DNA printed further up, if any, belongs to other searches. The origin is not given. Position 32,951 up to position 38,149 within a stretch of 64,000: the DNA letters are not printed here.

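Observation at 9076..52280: HSI-I-syntenic type VI secretion cluster on one strand, with no spike or effector genes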

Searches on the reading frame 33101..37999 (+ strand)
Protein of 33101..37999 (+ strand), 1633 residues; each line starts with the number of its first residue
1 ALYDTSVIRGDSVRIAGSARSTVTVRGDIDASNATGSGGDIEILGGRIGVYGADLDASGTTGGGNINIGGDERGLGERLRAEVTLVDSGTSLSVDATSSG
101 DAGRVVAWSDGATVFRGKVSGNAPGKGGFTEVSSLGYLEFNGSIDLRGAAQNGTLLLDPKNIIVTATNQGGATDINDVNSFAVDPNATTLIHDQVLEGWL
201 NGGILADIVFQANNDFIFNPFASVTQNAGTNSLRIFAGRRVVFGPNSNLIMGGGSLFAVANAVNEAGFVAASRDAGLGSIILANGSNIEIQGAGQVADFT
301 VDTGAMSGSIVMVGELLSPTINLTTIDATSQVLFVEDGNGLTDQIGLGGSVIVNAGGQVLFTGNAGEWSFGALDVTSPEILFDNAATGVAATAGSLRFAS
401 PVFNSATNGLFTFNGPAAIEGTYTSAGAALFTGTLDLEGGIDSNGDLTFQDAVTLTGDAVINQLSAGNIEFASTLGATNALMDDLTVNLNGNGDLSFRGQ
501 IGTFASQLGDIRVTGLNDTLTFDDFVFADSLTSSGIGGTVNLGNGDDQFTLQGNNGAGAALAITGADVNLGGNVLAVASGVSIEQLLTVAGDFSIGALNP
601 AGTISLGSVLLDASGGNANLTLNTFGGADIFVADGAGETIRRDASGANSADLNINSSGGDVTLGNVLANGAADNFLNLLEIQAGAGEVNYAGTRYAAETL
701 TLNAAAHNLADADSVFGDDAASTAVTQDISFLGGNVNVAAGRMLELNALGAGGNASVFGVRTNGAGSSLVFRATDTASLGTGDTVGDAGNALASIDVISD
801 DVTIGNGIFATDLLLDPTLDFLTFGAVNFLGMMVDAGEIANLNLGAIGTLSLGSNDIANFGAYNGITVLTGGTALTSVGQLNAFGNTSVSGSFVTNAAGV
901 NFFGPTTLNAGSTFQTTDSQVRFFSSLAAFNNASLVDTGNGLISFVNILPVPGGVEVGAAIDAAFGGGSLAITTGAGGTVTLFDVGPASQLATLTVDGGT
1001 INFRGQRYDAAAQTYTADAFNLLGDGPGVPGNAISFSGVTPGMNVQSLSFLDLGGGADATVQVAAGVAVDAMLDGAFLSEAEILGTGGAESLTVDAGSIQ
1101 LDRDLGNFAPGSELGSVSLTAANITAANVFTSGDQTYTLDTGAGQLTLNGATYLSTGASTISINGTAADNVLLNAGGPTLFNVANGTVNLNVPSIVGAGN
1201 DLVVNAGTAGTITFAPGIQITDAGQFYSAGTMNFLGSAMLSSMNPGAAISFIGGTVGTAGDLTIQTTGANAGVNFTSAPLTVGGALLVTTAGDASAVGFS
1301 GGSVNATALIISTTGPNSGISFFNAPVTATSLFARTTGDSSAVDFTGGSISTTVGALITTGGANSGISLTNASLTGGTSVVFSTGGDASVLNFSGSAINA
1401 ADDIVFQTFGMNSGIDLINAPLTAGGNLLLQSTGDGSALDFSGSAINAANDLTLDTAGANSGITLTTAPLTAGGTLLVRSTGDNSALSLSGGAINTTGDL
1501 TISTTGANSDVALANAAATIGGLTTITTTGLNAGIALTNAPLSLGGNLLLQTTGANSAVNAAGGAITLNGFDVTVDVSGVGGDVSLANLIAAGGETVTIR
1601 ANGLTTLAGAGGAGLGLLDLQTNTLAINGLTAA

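Call 65: search_protein_families(library=pfam, proteins=[window:33101-37999:+], max_evalue=1)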
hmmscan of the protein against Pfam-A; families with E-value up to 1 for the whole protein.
window:33101-37999:+ (1633 aa): 0 families
